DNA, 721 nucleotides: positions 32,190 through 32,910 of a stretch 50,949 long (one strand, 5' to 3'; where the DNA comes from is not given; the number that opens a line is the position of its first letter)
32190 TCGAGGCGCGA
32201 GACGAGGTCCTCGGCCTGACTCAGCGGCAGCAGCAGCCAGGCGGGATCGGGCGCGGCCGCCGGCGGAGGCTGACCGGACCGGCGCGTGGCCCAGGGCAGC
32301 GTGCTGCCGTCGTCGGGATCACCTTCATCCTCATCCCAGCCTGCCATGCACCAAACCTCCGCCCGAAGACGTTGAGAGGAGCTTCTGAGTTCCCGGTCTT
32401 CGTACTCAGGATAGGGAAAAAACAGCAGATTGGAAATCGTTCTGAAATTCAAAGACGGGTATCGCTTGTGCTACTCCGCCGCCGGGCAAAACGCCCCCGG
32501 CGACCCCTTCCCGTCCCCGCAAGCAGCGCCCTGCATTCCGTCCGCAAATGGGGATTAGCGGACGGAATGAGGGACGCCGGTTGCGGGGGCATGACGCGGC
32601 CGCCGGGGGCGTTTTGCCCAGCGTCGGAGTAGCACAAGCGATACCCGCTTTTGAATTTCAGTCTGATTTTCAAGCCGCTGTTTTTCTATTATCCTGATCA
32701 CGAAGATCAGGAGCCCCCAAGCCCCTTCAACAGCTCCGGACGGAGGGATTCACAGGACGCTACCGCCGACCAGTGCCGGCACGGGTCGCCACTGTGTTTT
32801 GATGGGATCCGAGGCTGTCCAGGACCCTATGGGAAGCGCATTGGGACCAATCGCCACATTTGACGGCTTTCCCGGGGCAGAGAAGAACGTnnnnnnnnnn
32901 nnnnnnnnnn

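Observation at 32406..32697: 290-bp degenerate palindrome forming the leader of kaiC and of a divergent DUF1612 paralog fragment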

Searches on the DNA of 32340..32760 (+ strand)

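Call 10: search_dna_similar(query=window:32340-32760:+, collection=plasmids, mode=distant, max_rows=30)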
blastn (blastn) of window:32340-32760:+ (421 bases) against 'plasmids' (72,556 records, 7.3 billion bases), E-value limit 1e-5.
Records with a match: 20; places in all: 40; records where one place covers at least 80% of the query: 2.
Best place of each record, by identity: 80-90% 8; 60-80% 12.
By first word of the organism name: Roseomonas 20.
By predicted mobility (MOB-suite, as given by PLSDB): non-mobilizable 20.
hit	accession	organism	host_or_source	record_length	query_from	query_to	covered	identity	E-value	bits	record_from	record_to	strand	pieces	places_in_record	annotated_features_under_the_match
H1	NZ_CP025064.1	Roseomonas mucosa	Homo sapiens,Clinical, healthy, human ...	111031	1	407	97%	87.5%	5e-139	501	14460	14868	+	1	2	hypothetical protein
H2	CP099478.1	Roseomonas mucosa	Human skin,single cell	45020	1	386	92%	88.1%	4e-134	484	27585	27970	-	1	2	hypothetical protein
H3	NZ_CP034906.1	Roseomonas mucosa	Homo sapiens,tissue sample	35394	3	228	54%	81.9%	2e-54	220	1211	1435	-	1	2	helix-turn-helix domain-containing protein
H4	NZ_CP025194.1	Roseomonas mucosa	Homo sapiens,clinical, human skin, ...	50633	3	228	54%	81.9%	2e-54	220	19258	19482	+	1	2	helix-turn-helix domain-containing protein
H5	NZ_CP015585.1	Roseomonas gilardii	Purified bacterial strains from deep ...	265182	1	230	55%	77.7%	5e-38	165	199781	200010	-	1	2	helix-turn-helix domain-containing protein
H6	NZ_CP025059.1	Roseomonas mucosa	Homo sapiens,Clinical, healthy, human ...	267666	1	229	54%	77.8%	7e-42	178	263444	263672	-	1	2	helix-turn-helix domain-containing protein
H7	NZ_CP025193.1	Roseomonas mucosa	Homo sapiens,clinical, human skin, ...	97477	1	229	54%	77.8%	7e-42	178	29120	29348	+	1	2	helix-turn-helix domain-containing protein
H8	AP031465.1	Roseomonas mucosa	Homo sapiens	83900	1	229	54%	77.8%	7e-42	178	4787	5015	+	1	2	hypothetical protein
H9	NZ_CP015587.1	Roseomonas gilardii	Purified bacterial strains from deep ...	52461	1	227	54%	78.2%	7e-42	178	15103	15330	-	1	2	helix-turn-helix domain-containing protein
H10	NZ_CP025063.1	Roseomonas mucosa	Homo sapiens,Clinical, healthy, human ...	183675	1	228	54%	77.3%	3e-40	172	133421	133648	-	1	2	helix-turn-helix domain-containing protein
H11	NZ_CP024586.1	Roseomonas sp. FDAARGOS_362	Homo sapiens,peripheral Blood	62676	2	228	54%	76.4%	2e-35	156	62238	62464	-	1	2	none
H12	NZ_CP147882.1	Roseomonas mucosa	cell culture,Styx glacier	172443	1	227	54%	76.3%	2e-35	156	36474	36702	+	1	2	helix-turn-helix domain-containing protein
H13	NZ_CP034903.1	Roseomonas mucosa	Homo sapiens,tissue sample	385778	197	407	50%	80.8%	3e-46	193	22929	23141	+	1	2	none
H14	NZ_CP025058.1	Roseomonas mucosa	Homo sapiens,Clinical, healthy, human ...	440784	197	407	50%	80.8%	3e-46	193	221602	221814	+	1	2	none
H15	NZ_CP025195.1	Roseomonas mucosa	Homo sapiens,clinical, human skin, ...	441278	197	407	50%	80.8%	3e-46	193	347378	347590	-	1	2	none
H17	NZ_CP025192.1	Roseomonas mucosa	Homo sapiens,clinical, human skin, ...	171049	2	228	54%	74.1%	6e-30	139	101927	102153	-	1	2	helix-turn-helix domain-containing protein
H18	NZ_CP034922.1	Roseomonas mucosa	Homo sapiens,tissue sample,Clinical, ...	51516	194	321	30%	77.5%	6e-18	100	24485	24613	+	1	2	none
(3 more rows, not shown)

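Call 12: get_annotated_region(hit=H1, flank=6000)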
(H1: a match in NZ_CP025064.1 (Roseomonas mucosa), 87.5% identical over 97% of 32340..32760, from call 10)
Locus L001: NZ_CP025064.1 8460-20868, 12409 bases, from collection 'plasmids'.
description: Roseomonas mucosa strain HV2 plasmid unnamed3
organism: Roseomonas mucosa (NCBI taxid 207340)
taxonomy: Bacteria; Pseudomonadota; Alphaproteobacteria; Rhodospirillales; Acetobacteraceae; Roseomonas; Roseomonas mucosa
host: -; source: Homo sapiens,Clinical, healthy, human skin; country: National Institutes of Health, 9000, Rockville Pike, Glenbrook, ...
typing (MOB-suite, as given by PLSDB): non-mobilizable
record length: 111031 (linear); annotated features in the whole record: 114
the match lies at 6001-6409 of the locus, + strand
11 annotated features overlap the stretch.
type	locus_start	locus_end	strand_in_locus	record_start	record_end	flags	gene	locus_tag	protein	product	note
CDS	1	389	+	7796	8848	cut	-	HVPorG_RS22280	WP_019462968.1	PAS domain S-box protein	-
CDS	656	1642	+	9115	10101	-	-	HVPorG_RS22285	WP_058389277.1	HlyD family efflux transporter periplasmic adaptor subunit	-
CDS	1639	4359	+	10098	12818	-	rbbA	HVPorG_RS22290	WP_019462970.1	ribosome-associated ATPase/putative transporter RbbA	GO:0055085 - transmembrane transport [Evidence IEA]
CDS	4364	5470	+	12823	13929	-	-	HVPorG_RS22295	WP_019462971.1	ABC transporter permease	-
CDS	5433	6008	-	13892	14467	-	-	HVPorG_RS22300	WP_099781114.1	hypothetical protein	-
CDS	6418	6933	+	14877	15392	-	-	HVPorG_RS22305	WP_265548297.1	hypothetical protein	-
CDS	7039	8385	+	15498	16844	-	-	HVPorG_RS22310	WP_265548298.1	IS5 family transposase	-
CDS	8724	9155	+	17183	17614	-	-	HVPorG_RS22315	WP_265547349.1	transposase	GO:0006313 - DNA transposition [Evidence IEA]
CDS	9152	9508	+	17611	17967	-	tnpB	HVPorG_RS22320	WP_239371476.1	IS66 family insertion sequence element accessory protein TnpB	-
CDS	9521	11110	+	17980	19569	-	-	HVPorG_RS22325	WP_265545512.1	IS66 family transposase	-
CDS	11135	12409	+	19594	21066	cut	istA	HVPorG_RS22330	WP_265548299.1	IS21 family transposase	-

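Call 13: get_annotated_region(hit=H3, flank=5000)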
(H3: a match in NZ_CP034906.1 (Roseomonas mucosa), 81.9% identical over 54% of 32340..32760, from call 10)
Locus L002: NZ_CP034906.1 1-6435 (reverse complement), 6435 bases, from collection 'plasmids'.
description: Roseomonas mucosa strain AD3 plasmid p4-AD3
organism: Roseomonas mucosa (NCBI taxid 207340)
taxonomy: Bacteria; Pseudomonadota; Alphaproteobacteria; Rhodospirillales; Acetobacteraceae; Roseomonas; Roseomonas mucosa
host: -; source: Homo sapiens,tissue sample; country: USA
typing (MOB-suite, as given by PLSDB): non-mobilizable
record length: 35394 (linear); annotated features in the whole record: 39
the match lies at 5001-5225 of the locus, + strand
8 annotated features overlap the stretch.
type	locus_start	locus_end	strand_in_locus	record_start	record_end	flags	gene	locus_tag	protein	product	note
CDS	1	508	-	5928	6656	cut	istB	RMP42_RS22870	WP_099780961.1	IS21-like element helper ATPase IstB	-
CDS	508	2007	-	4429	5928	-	istA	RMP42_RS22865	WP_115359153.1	IS21 family transposase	-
CDS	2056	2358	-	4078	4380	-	-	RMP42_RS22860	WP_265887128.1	hypothetical protein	-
CDS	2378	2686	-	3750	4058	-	-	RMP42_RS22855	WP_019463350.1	hypothetical protein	-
CDS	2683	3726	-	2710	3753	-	-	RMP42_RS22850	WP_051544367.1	hypothetical protein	-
CDS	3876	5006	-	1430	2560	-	-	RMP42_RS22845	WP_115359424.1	helix-turn-helix domain-containing protein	-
CDS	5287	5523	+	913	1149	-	-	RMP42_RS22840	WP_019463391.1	AbrB/MazE/SpoVT family DNA-binding domain-containing protein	-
CDS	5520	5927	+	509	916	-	-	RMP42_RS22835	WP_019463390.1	PIN domain-containing protein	-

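Call 14: get_annotated_region(hit=H13, flank=5000)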
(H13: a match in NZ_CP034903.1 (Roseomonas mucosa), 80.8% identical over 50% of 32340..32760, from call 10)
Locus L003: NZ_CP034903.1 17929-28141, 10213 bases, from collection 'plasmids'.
description: Roseomonas mucosa strain AD3 plasmid p1-AD3, complete sequence
organism: Roseomonas mucosa (NCBI taxid 207340)
taxonomy: Bacteria; Pseudomonadota; Alphaproteobacteria; Rhodospirillales; Acetobacteraceae; Roseomonas; Roseomonas mucosa
host: -; source: Homo sapiens,tissue sample; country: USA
typing (MOB-suite, as given by PLSDB): non-mobilizable
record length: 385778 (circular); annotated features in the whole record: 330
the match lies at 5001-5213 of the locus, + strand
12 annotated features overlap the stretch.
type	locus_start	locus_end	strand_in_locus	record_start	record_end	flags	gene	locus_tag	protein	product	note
CDS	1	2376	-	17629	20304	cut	-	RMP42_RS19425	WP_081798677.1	CRISPR-associated helicase/endonuclease Cas3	-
CDS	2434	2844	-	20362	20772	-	-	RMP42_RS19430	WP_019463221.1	type II toxin-antitoxin system VapC family toxin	-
CDS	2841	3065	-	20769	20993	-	vapB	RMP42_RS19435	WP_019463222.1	type II toxin-antitoxin system VapB family antitoxin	-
CDS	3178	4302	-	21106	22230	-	-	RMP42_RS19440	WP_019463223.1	site-specific integrase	GO:0015074 - DNA integration [Evidence IEA]; GO:0006310 - DNA recombination [Evidence IEA]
CDS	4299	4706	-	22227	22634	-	-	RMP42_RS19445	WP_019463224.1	PIN domain-containing protein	-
CDS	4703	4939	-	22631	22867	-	-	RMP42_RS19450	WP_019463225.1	AbrB/MazE/SpoVT family DNA-binding domain-containing protein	-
CDS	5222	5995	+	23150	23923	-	-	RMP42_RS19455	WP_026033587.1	hypothetical protein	-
CDS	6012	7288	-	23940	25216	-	-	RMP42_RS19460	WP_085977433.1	IS3 family transposase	-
CDS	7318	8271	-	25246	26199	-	-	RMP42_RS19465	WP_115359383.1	IS630 family transposase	-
CDS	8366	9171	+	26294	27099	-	-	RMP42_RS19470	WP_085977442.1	IS5 family transposase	-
CDS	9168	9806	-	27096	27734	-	-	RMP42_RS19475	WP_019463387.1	extracellular solute-binding protein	-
CDS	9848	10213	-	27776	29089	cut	-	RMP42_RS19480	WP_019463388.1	LLM class flavin-dependent oxidoreductase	-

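Call 48: get_annotated_region(hit=H5, flank=3000)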
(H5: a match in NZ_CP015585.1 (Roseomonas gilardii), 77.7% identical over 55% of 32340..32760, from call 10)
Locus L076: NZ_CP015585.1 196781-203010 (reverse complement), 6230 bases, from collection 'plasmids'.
description: Roseomonas gilardii strain U14-5 plasmid 1, complete sequence
organism: Roseomonas gilardii (NCBI taxid 257708)
taxonomy: Bacteria; Pseudomonadota; Alphaproteobacteria; Rhodospirillales; Acetobacteraceae; Roseomonas; Roseomonas gilardii
host: -; source: Purified bacterial strains from deep water samples,Lake Untersee; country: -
typing (MOB-suite, as given by PLSDB): non-mobilizable
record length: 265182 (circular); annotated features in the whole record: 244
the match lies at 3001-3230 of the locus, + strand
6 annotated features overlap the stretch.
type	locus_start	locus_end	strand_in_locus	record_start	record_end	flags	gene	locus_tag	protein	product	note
CDS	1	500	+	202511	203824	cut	-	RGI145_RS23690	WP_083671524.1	MFS transporter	GO:0055085 - transmembrane transport [Evidence IEA]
CDS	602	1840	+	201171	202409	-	-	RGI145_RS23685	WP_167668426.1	beta-propeller fold lactonase family protein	-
CDS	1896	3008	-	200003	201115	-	-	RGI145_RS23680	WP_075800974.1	helix-turn-helix domain-containing protein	-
CDS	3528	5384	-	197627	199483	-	-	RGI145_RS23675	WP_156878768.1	hypothetical protein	-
CDS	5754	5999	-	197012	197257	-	-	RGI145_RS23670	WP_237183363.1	transposase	GO:0006313 - DNA transposition [Evidence IEA]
CDS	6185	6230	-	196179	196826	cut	-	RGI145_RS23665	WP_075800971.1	HdeD family acid-resistance protein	-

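Call 49: get_annotated_region(hit=H9, flank=3000)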
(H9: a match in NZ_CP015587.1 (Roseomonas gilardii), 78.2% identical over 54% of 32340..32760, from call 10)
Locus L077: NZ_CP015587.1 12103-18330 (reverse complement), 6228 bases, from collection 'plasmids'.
description: Roseomonas gilardii strain U14-5 plasmid 3, complete sequence
organism: Roseomonas gilardii (NCBI taxid 257708)
taxonomy: Bacteria; Pseudomonadota; Alphaproteobacteria; Rhodospirillales; Acetobacteraceae; Roseomonas; Roseomonas gilardii
host: -; source: Purified bacterial strains from deep water samples,Lake Untersee; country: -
typing (MOB-suite, as given by PLSDB): non-mobilizable; replicon rep_cluster_1225
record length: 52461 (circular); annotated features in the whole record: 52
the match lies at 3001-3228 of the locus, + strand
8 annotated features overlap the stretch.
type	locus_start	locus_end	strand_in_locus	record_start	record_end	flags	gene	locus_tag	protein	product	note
CDS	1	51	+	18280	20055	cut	-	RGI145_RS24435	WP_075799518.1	FAD-dependent oxidoreductase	-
CDS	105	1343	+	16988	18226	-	-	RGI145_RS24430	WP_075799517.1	ABC transporter substrate-binding protein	-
CDS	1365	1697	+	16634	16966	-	-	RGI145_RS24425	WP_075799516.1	NIPSNAP family protein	-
CDS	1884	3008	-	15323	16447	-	-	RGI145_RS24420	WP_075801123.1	helix-turn-helix domain-containing protein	-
CDS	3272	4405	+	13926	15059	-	-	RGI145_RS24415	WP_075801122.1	site-specific integrase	GO:0015074 - DNA integration [Evidence IEA]; GO:0006310 - DNA recombination [Evidence IEA]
CDS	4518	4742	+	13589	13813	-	vapB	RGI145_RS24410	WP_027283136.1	type II toxin-antitoxin system VapB family antitoxin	-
CDS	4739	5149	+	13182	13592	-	-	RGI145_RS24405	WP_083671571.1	type II toxin-antitoxin system VapC family toxin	-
CDS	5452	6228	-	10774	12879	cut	-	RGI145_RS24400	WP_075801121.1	S8 family serine peptidase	GO:0006508 - proteolysis [Evidence IEA]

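Call 50: get_annotated_region(hit=H10, flank=3000)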
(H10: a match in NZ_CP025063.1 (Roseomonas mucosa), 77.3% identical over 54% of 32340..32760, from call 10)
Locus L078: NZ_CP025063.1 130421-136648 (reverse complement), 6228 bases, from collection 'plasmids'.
description: Roseomonas mucosa strain HV2 plasmid unnamed2, complete sequence
organism: Roseomonas mucosa (NCBI taxid 207340)
taxonomy: Bacteria; Pseudomonadota; Alphaproteobacteria; Rhodospirillales; Acetobacteraceae; Roseomonas; Roseomonas mucosa
host: -; source: Homo sapiens,Clinical, healthy, human skin; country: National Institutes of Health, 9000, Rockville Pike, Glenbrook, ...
typing (MOB-suite, as given by PLSDB): non-mobilizable
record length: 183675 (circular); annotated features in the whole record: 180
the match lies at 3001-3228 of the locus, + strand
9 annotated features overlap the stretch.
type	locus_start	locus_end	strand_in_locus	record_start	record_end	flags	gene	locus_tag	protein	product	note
CDS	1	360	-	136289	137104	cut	-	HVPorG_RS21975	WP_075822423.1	hypothetical protein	-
CDS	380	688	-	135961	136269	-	-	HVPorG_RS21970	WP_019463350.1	hypothetical protein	-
CDS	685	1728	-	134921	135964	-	-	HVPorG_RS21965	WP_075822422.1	hypothetical protein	-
CDS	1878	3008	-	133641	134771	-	-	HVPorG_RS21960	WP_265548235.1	helix-turn-helix domain-containing protein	-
CDS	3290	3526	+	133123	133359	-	-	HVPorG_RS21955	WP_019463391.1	AbrB/MazE/SpoVT family DNA-binding domain-containing protein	-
CDS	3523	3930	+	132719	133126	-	-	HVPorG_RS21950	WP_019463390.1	PIN domain-containing protein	-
CDS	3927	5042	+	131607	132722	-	-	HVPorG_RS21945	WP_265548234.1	site-specific integrase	GO:0015074 - DNA integration [Evidence IEA]; GO:0006310 - DNA recombination [Evidence IEA]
CDS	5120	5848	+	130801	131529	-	-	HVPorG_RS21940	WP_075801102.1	hypothetical protein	-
CDS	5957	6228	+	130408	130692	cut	-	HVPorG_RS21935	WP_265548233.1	hypothetical protein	-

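Call 51: get_annotated_region(hit=H12, flank=3000)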
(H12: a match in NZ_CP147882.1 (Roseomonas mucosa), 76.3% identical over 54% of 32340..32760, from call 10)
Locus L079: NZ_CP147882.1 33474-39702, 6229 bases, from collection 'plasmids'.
description: Roseomonas mucosa strain GlSt084 plasmid p2, complete sequence
organism: Roseomonas mucosa (NCBI taxid 207340)
taxonomy: Bacteria; Pseudomonadota; Alphaproteobacteria; Rhodospirillales; Acetobacteraceae; Roseomonas; Roseomonas mucosa
host: -; source: cell culture,Styx glacier; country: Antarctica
typing (MOB-suite, as given by PLSDB): non-mobilizable
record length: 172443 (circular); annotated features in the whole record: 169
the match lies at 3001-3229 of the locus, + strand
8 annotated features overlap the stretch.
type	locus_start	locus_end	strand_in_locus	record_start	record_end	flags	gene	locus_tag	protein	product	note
CDS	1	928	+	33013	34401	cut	-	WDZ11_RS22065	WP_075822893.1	tripartite tricarboxylate transporter permease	-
CDS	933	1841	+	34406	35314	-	-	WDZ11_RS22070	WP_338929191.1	hydroxymethylglutaryl-CoA lyase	-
CDS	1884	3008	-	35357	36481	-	-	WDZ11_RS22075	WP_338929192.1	helix-turn-helix domain-containing protein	-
CDS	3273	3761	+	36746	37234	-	-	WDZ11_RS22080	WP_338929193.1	hypothetical protein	-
CDS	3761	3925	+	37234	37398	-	-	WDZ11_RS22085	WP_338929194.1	hypothetical protein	-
CDS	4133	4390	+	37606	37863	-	-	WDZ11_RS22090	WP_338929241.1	tyrosine-type recombinase/integrase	GO:0015074 - DNA integration [Evidence IEA]; GO:0006310 - DNA recombination [Evidence IEA]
CDS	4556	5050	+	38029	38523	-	-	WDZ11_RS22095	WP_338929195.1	hypothetical protein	-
CDS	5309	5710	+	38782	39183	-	-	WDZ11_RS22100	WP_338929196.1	hypothetical protein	-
